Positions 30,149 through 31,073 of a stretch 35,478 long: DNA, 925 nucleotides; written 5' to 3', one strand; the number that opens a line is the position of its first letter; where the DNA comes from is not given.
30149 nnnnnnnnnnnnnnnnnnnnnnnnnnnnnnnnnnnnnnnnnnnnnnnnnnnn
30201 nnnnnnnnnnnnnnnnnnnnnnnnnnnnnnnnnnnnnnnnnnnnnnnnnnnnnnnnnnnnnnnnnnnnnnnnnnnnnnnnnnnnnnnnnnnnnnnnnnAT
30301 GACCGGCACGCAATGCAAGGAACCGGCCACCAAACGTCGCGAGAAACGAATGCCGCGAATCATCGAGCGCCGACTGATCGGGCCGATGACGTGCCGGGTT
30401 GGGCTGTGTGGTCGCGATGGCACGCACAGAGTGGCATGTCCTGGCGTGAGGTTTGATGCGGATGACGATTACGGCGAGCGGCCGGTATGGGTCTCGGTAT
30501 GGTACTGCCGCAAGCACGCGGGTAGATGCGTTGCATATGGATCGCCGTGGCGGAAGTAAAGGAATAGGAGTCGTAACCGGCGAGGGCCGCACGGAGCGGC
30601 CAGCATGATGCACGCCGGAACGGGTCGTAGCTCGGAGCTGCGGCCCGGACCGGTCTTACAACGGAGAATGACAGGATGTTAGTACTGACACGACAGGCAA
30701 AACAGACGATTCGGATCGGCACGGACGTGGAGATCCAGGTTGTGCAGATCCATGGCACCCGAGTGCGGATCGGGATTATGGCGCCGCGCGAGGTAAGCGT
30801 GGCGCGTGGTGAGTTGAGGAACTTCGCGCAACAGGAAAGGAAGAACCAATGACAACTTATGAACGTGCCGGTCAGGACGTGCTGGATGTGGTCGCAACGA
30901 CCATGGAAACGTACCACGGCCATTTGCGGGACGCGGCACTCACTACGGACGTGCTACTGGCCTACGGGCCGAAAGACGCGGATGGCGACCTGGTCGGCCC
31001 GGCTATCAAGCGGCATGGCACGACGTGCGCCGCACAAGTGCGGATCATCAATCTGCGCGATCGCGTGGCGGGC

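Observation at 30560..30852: Phage-encoded CsrA homologue hidden below the ORF-track cutoff, with a GGA-rich structured leader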

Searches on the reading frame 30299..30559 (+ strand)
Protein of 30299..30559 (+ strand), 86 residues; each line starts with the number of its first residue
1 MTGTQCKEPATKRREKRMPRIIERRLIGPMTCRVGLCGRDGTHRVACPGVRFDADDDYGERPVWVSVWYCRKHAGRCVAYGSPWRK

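Call 3: search_protein_families(library=pfam, proteins=[window:30299-30559:+], max_evalue=0.01)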
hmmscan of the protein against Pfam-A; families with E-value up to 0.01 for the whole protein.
window:30299-30559:+ (86 aa): 0 families

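Call 8: search_protein_families(library=phrogs, proteins=[window:30299-30559:+], max_evalue=0.001)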
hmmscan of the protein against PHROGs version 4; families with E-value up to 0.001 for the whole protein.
window:30299-30559:+ (86 aa): 0 families

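Call 87: search_protein_families(library=padloc, proteins=[window:30299-30559:+], max_evalue=0.001)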
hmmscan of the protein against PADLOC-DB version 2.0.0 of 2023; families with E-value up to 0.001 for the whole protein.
window:30299-30559:+ (86 aa): 0 families

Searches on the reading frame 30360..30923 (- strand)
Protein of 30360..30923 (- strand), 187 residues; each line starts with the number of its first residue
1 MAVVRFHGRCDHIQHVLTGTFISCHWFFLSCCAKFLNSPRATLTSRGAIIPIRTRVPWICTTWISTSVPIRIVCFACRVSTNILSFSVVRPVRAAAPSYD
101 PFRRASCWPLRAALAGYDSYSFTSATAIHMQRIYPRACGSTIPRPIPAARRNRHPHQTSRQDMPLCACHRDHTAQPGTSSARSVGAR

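Call 3: search_protein_families(library=pfam, proteins=[window:30360-30923:-], max_evalue=0.01)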
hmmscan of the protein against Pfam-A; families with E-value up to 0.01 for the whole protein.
window:30360-30923:- (187 aa): 0 families

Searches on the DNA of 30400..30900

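Call 36: search_rna_families(source=window, start=30400, end=30900, threshold=evalue, max_evalue=10)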
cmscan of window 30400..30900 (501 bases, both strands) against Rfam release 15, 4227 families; matches with E-value up to 10: 0.
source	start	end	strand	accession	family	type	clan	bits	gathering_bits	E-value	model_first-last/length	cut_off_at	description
